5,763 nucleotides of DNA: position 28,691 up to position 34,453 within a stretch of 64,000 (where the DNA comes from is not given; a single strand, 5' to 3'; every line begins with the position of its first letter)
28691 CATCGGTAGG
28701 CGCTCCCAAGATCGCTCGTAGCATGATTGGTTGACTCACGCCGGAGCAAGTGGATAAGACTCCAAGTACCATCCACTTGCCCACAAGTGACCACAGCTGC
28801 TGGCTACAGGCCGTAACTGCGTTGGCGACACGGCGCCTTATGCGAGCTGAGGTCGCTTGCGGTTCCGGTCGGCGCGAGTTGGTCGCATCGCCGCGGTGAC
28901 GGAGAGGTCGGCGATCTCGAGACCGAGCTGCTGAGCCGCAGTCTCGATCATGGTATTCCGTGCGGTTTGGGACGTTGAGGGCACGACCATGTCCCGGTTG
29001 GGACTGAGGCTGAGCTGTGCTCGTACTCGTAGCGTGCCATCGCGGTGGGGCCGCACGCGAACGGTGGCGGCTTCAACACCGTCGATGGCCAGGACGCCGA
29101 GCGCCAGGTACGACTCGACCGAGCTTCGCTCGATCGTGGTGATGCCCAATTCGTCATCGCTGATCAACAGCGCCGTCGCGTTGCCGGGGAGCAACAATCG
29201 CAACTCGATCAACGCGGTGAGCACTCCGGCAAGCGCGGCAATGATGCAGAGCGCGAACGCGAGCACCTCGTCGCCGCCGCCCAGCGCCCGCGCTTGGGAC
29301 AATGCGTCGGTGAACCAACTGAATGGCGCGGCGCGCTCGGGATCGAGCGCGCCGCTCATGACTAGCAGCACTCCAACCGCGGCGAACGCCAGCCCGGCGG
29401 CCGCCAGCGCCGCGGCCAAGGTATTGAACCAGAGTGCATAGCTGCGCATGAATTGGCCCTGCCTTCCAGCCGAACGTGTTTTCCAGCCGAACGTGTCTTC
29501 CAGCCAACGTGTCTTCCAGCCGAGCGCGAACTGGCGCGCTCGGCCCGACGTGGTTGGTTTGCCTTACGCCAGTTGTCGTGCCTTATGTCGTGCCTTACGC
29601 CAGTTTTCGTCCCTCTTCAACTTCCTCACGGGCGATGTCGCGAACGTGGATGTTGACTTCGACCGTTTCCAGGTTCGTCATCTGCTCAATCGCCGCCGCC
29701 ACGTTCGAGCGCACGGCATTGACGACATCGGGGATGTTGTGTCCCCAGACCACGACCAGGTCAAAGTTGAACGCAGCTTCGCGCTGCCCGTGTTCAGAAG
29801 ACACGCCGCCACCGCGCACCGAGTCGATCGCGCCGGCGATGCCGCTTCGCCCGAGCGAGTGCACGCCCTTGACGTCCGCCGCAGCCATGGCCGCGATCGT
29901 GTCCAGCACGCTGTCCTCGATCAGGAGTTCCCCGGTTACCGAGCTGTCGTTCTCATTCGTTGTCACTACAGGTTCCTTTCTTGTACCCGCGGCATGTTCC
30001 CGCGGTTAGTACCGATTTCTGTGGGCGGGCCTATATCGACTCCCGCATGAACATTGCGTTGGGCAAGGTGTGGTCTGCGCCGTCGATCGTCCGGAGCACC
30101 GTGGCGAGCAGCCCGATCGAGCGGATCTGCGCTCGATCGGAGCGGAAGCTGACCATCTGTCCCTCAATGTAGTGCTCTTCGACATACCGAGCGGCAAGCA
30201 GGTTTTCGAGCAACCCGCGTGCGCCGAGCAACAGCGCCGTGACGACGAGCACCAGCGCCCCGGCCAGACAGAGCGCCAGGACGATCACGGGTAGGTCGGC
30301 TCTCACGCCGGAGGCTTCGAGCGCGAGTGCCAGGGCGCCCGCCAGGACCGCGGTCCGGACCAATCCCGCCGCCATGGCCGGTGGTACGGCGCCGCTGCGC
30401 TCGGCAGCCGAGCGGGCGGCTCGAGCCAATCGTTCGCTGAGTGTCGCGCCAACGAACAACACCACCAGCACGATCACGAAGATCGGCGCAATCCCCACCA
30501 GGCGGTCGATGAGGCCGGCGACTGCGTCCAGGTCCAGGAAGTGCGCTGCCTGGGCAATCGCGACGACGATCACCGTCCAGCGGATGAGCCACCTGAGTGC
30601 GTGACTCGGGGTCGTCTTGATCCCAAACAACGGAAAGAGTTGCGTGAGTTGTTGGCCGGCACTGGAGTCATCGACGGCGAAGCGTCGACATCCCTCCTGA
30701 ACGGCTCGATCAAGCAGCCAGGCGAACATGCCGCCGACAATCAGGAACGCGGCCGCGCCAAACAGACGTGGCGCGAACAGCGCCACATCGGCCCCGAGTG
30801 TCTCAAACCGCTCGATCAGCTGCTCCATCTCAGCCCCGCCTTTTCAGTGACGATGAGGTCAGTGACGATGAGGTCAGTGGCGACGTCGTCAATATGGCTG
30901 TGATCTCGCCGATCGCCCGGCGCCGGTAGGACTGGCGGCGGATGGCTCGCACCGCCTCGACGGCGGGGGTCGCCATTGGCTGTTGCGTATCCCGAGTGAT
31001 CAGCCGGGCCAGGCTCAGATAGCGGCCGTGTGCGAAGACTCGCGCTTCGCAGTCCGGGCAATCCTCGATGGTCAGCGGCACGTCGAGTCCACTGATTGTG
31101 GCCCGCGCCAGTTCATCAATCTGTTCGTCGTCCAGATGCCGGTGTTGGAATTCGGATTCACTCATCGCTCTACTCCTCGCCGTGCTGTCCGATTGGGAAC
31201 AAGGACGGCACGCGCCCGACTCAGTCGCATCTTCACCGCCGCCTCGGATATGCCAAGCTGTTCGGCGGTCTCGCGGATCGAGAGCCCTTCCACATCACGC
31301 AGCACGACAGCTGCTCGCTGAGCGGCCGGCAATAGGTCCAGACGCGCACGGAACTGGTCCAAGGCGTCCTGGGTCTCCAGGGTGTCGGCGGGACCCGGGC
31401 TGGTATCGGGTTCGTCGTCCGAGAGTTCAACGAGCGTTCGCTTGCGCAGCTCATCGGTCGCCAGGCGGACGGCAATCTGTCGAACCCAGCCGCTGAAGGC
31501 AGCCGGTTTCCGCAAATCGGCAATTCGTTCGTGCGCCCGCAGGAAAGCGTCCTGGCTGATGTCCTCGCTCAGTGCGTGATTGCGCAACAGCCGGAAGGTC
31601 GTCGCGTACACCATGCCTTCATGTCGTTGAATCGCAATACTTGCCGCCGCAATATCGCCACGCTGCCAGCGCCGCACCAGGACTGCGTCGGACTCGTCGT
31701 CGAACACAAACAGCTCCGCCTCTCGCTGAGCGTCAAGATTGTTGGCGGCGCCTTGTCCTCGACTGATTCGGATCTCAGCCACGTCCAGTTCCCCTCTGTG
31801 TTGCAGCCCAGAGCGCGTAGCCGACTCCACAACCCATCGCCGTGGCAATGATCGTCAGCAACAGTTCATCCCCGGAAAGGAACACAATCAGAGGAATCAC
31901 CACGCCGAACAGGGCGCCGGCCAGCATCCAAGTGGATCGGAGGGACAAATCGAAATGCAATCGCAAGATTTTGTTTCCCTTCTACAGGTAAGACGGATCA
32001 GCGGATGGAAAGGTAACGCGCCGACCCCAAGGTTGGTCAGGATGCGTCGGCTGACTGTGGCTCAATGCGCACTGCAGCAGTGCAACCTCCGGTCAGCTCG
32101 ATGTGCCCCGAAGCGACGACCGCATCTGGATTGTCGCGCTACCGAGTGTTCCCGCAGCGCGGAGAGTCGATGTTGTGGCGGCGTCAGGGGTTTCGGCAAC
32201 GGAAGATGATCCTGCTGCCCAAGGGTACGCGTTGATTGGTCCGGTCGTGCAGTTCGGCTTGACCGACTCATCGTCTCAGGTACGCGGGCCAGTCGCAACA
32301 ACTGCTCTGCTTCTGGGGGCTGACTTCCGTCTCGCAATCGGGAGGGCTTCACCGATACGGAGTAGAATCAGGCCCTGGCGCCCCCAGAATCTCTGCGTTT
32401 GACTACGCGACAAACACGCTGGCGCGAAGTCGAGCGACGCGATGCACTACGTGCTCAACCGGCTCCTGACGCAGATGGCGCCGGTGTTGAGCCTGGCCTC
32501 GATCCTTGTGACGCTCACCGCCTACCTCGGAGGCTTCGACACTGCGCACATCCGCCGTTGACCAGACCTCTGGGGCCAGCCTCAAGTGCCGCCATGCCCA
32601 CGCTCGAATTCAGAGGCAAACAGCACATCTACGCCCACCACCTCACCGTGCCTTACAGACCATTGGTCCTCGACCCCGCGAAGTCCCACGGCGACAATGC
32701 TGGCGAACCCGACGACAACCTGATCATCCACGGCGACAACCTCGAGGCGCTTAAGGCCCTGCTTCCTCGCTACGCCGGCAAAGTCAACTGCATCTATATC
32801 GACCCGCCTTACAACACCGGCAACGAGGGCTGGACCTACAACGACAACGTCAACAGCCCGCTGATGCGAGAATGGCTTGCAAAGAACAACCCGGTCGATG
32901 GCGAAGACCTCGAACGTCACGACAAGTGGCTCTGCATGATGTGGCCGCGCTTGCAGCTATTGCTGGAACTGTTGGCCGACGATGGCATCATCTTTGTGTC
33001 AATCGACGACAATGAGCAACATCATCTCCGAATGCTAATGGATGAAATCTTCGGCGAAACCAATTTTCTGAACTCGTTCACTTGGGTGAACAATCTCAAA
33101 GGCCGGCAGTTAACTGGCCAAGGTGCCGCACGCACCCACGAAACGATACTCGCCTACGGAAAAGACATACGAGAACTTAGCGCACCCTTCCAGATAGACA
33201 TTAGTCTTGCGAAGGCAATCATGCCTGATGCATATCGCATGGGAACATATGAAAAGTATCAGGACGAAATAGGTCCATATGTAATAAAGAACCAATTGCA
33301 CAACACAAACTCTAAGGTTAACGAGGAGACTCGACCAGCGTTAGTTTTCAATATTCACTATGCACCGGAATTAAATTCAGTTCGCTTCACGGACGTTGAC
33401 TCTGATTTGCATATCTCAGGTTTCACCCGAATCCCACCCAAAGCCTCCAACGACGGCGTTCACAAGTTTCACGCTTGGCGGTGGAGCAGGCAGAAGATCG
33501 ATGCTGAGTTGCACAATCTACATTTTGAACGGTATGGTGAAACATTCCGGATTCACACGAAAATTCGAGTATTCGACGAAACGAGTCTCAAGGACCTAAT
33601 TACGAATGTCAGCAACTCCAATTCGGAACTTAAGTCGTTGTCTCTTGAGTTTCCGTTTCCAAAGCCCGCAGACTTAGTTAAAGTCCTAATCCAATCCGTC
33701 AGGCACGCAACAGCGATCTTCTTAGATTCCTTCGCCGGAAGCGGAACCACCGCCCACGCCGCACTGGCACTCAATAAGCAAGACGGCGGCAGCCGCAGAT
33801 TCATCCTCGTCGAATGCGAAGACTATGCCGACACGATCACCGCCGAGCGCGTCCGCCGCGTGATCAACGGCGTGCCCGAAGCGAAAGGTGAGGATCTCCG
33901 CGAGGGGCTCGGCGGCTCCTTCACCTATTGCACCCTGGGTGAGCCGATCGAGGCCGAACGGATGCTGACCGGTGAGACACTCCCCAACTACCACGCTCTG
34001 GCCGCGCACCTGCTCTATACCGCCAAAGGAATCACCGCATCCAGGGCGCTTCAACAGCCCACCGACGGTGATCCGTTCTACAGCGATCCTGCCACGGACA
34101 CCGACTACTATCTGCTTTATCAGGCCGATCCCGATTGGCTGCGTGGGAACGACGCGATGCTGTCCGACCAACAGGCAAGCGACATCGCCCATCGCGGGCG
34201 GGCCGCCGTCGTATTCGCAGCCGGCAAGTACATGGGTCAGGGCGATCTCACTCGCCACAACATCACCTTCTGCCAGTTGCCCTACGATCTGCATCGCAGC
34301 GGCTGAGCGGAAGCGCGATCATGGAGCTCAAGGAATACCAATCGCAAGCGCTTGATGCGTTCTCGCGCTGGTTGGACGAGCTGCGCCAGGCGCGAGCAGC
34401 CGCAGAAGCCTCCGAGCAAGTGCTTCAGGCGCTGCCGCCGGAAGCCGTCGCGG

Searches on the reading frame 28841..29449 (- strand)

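Call 37: search_protein_families(library=pfam, proteins=[window:28841-29449:-], max_evalue=0.0001)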
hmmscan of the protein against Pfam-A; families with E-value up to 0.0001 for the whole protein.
window:28841-29449:- (203 aa): 1 family
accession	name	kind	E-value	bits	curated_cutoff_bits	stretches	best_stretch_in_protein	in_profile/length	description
PF19803.4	DUF6286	-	5.6e-05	24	35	0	86-153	11-78/108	Family of unknown function (DUF6286)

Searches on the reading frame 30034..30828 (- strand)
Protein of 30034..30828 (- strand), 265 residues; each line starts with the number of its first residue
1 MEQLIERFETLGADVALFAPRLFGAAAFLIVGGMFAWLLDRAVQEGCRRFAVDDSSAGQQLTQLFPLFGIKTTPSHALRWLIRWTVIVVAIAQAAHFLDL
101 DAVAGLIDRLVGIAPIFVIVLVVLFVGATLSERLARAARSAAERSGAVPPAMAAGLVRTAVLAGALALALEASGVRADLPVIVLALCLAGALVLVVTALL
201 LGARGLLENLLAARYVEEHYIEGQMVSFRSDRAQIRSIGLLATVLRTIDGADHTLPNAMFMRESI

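Call 37: search_protein_families(library=pfam, proteins=[window:30034-30828:-], max_evalue=0.0001)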
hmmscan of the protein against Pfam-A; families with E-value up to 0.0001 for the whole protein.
window:30034-30828:- (265 aa): 1 family
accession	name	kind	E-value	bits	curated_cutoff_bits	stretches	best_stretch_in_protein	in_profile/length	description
PF05552.17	MS_channel_1st_1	-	2.1e-07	31.2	22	1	13-54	8-49/50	Mechanosensitive ion channel, conserved TM helix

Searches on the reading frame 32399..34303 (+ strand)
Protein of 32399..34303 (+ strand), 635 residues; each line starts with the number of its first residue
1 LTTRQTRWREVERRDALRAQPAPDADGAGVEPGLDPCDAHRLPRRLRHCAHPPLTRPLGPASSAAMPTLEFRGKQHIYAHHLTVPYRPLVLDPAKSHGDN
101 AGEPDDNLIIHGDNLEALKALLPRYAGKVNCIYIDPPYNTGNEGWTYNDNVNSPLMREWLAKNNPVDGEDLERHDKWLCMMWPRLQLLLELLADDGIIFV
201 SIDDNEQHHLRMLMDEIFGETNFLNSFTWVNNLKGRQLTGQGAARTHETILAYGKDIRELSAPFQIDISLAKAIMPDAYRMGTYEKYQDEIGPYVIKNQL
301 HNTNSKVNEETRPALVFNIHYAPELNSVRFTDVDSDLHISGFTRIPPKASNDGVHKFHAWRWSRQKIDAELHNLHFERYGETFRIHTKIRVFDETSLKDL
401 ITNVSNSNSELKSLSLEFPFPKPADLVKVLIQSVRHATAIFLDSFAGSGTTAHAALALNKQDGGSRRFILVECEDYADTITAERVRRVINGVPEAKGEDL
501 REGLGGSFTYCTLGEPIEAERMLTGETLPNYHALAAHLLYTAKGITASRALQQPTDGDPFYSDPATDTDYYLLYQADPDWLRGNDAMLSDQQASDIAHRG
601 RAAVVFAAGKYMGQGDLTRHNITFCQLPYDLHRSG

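Call 37: search_protein_families(library=pfam, proteins=[window:32399-34303:+], max_evalue=0.0001)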
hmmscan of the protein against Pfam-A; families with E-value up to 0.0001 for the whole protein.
window:32399-34303:+ (635 aa): 1 family
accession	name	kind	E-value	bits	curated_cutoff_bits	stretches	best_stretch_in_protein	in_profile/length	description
PF01555.25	N6_N4_Mtase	-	2.8e-31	109.6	26.7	1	129-476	1-214/221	DNA methylase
